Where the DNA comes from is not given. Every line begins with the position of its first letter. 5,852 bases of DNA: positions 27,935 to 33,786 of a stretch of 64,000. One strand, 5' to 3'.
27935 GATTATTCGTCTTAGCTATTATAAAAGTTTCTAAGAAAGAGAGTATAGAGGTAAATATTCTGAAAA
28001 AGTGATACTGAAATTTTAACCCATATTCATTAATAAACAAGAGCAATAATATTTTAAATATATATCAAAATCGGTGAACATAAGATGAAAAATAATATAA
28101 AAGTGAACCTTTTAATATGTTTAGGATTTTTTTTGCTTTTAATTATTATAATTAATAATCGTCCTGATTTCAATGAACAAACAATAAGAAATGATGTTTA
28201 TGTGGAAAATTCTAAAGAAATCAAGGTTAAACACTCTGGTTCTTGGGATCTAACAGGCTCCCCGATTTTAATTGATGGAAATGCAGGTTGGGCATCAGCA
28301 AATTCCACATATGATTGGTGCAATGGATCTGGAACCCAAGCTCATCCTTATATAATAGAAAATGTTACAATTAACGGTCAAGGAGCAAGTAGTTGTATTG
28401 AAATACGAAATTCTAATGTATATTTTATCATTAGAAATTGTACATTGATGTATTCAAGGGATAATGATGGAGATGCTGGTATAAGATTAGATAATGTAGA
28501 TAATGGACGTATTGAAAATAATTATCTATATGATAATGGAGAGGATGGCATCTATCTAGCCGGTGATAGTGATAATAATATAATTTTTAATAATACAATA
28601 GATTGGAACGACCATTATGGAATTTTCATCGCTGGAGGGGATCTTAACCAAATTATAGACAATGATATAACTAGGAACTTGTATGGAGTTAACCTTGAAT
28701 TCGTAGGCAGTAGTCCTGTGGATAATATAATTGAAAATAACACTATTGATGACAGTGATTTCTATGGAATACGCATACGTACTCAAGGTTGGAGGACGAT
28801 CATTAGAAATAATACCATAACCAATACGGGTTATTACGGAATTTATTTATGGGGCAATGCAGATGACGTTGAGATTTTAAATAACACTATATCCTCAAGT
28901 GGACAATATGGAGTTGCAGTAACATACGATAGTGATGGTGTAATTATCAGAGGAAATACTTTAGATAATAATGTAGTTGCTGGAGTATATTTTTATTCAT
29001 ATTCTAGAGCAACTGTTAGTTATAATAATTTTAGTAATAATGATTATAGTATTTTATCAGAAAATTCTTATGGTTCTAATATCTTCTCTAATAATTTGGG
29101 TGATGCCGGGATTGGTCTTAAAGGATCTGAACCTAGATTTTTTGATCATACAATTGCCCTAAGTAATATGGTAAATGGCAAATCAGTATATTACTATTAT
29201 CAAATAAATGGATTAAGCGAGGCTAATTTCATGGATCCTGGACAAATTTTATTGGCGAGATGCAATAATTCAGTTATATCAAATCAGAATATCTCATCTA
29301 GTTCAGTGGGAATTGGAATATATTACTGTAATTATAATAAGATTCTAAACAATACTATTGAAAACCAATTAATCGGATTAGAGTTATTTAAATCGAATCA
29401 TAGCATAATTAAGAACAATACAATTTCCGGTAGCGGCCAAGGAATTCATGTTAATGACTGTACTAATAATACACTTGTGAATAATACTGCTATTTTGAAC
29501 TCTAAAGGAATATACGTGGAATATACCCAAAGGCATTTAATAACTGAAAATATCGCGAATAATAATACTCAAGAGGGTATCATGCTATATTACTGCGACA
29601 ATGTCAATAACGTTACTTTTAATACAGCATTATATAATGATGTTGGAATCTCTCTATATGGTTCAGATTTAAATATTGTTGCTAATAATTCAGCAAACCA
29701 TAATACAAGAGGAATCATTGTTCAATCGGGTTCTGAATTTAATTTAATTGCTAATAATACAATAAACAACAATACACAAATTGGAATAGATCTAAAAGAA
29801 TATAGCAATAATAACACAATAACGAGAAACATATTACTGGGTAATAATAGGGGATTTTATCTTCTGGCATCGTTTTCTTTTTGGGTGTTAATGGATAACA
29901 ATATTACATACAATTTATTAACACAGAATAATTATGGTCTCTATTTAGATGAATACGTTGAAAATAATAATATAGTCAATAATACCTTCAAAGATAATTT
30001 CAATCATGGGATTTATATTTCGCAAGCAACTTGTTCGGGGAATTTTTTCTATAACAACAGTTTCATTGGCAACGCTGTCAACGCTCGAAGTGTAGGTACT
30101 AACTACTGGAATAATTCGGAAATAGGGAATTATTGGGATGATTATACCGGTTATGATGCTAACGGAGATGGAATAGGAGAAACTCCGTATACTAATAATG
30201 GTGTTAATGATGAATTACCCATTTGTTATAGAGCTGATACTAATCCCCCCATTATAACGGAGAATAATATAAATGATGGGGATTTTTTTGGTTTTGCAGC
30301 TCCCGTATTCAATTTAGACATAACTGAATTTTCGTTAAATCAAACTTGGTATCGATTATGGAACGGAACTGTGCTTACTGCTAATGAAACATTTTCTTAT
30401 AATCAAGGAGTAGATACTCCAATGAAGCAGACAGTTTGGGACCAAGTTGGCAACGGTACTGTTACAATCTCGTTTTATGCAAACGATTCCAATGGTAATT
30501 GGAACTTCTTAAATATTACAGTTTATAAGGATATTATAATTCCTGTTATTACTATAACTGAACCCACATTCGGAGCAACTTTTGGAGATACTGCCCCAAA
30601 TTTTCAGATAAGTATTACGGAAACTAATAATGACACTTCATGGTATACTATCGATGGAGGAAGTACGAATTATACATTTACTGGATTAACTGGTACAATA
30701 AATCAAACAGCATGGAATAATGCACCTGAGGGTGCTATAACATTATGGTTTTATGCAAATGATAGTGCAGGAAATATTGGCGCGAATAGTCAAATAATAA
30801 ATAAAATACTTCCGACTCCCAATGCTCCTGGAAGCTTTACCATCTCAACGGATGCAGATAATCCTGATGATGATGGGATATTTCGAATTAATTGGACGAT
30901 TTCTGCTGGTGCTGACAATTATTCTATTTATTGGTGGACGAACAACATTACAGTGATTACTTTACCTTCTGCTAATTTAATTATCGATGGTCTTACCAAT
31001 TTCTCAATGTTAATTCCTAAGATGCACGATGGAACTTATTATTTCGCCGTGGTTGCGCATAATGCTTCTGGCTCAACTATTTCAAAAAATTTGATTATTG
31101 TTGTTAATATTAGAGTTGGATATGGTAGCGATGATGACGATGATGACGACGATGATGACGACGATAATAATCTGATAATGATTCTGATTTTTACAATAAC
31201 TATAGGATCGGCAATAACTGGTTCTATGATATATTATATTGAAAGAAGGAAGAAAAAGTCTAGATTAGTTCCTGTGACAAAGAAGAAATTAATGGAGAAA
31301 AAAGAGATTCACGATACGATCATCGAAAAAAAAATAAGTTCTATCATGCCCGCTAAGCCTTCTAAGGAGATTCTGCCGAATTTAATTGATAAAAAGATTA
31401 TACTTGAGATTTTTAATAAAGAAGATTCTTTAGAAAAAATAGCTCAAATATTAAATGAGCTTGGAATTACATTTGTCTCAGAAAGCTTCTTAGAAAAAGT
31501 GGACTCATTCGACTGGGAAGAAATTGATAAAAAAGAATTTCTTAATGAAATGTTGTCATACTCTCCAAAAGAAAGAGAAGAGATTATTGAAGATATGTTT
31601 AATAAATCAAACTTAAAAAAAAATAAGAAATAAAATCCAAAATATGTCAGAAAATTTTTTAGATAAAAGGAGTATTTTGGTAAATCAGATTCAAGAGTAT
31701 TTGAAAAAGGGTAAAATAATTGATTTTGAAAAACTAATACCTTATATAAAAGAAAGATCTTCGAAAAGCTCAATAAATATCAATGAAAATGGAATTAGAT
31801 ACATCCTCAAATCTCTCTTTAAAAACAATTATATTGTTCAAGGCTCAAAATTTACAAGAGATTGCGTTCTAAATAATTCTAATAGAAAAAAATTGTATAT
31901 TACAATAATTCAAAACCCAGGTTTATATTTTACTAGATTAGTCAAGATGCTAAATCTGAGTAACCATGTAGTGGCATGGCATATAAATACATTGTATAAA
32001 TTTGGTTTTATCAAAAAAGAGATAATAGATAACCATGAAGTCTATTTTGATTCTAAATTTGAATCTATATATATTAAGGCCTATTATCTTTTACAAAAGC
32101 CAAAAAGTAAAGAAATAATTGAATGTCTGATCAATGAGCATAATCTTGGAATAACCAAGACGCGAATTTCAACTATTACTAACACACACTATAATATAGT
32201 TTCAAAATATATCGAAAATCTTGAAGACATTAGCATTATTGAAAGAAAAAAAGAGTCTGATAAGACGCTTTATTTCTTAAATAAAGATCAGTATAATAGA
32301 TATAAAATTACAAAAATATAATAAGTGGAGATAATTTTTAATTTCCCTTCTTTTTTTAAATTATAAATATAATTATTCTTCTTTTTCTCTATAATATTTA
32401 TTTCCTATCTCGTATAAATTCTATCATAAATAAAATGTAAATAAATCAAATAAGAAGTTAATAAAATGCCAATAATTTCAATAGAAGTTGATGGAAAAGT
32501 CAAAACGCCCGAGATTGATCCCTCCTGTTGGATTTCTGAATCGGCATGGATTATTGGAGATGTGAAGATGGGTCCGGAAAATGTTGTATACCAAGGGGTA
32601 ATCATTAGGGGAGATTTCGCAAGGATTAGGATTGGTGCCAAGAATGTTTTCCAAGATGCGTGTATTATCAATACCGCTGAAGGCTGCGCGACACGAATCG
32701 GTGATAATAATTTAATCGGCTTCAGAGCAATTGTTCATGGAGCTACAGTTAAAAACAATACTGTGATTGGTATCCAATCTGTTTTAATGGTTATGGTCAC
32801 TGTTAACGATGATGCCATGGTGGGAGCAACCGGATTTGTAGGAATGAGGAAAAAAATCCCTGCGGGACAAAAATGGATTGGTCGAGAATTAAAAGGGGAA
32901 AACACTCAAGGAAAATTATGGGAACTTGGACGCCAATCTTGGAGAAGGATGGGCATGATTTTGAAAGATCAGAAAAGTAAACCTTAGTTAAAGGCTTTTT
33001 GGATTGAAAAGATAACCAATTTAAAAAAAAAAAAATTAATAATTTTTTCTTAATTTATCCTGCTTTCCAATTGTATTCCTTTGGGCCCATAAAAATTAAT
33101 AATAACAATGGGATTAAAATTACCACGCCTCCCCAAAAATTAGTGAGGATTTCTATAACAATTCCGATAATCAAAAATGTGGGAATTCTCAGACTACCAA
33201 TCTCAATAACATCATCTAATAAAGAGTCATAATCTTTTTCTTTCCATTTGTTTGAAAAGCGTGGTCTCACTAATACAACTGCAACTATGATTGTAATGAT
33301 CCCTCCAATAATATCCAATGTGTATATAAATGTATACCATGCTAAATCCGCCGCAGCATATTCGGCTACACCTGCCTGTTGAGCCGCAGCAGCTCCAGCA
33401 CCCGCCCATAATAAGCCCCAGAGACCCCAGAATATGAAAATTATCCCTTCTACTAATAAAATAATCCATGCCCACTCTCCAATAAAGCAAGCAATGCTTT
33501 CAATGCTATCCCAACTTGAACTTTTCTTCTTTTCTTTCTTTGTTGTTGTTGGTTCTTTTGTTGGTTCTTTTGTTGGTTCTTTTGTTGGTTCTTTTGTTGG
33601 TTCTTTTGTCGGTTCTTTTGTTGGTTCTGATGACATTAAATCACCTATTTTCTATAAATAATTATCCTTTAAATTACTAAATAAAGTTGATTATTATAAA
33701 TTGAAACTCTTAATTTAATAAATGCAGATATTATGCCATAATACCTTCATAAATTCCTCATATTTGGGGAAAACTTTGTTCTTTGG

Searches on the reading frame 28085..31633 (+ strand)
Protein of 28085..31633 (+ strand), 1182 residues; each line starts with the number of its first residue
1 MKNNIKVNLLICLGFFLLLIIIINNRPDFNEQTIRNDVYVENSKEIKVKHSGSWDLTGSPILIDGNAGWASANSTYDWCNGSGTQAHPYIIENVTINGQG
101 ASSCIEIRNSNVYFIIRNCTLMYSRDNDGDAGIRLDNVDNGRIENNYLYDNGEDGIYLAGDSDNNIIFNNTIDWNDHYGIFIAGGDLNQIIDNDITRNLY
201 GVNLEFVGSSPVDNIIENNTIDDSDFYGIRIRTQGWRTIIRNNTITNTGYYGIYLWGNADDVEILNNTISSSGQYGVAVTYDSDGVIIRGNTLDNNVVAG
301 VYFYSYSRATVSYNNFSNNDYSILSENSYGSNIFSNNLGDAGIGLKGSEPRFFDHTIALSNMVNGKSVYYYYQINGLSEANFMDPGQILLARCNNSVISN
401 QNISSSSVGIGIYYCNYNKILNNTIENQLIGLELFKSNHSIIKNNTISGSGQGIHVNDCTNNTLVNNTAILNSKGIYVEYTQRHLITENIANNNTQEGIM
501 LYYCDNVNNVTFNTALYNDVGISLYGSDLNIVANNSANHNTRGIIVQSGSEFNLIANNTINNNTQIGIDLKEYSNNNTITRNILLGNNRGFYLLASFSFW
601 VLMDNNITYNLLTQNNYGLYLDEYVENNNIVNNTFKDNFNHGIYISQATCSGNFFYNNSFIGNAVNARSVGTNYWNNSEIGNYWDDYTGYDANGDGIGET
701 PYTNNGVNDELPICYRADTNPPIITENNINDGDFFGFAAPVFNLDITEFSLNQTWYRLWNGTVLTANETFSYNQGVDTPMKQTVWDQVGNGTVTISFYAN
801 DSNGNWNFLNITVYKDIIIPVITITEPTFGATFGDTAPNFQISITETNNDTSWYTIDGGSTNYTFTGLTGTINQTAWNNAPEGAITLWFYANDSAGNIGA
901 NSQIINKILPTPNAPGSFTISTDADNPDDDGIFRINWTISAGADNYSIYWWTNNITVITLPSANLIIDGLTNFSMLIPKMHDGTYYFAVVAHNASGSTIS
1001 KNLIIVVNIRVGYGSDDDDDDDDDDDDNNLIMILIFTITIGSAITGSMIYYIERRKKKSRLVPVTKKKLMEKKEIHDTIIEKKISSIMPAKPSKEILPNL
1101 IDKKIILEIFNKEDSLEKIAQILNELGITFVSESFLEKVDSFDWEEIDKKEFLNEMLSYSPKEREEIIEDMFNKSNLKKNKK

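Call 32: search_protein_families(library=pfam, proteins=[window:28085-31633:+], max_evalue=0.05)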
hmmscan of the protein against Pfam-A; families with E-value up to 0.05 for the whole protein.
window:28085-31633:+ (1182 aa): 3 families
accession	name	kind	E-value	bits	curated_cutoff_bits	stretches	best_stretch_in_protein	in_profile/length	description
PF05048.19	NosD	-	1.2e-59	201.7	23.6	5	434-568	43-178/212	Periplasmic copper-binding protein (NosD)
PF13229.12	Beta_helix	-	2.4e-55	187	25.9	5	214-337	34-156/158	Right handed beta helix region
PF07602.17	DUF1565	-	0.01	15.6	20.3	1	91-220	96-228/257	Protein of unknown function (DUF1565)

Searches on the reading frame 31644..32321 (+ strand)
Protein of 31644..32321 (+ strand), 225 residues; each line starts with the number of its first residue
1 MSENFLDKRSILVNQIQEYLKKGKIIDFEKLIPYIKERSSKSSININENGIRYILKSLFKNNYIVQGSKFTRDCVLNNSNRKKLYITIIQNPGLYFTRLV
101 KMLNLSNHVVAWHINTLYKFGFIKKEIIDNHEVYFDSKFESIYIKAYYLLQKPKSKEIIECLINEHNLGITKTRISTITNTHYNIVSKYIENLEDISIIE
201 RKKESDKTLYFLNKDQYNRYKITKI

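Call 32: search_protein_families(library=pfam, proteins=[window:31644-32321:+], max_evalue=0.05)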
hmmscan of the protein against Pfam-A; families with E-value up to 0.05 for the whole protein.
window:31644-32321:+ (225 aa): 6 families
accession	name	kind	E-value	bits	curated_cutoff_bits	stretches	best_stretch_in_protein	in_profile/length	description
PF24266.1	HTH_HVO_0163_N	-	1.5e-05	25.4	31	1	80-141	3-64/70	HVO_0163, N-terminal HTH domain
PF13412.12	HTH_24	-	0.00022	21.2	21.9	1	79-124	3-48/48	Winged helix-turn-helix DNA-binding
PF14947.12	HTH_45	-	0.00025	21.4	25.5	1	166-205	16-55/77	Winged helix-turn-helix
PF01047.28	MarR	-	0.0041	17.4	24.6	0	87-126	11-50/59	MarR family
PF01978.25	TrmB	-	0.015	15.6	25.6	0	171-210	24-62/68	Sugar-specific transcriptional regulator TrmB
PF13591.12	MerR_2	-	0.041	14.1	29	0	181-220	8-45/84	MerR HTH family regulatory protein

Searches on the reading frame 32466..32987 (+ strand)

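Call 32: search_protein_families(library=pfam, proteins=[window:32466-32987:+], max_evalue=0.05)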
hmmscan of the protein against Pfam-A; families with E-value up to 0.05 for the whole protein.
window:32466-32987:+ (173 aa): 5 families
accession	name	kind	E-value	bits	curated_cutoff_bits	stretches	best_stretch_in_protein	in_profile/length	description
PF00132.30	Hexapep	-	8.7e-06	25.7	27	1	76-102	2-29/36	Bacterial transferase hexapeptide (six repeats)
PF14602.12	Hexapep_2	-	0.0014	18.8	27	1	76-102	2-27/34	Hexapeptide repeat of succinyl-transferase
PF21711.3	DCTN5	-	0.006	16.7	40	0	50-107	51-140/182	Dynactin subunit 5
PF25087.1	GMPPB_C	-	0.02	15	39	0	17-70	7-61/110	GMPPB C-terminal domain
PF25084.1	LbH_EIF2B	-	0.038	14.5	54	0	17-117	12-103/105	EIF2B subunit epsilon LbH domain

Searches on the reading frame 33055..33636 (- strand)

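Call 32: search_protein_families(library=pfam, proteins=[window:33055-33636:-], max_evalue=0.05)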
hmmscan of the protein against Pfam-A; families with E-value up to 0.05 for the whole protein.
window:33055-33636:- (193 aa): 1 family
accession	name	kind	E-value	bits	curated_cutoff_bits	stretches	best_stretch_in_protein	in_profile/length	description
PF04886.17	PT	-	8.6e-08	32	26.2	1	3-30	4-31/36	PT disordered repeat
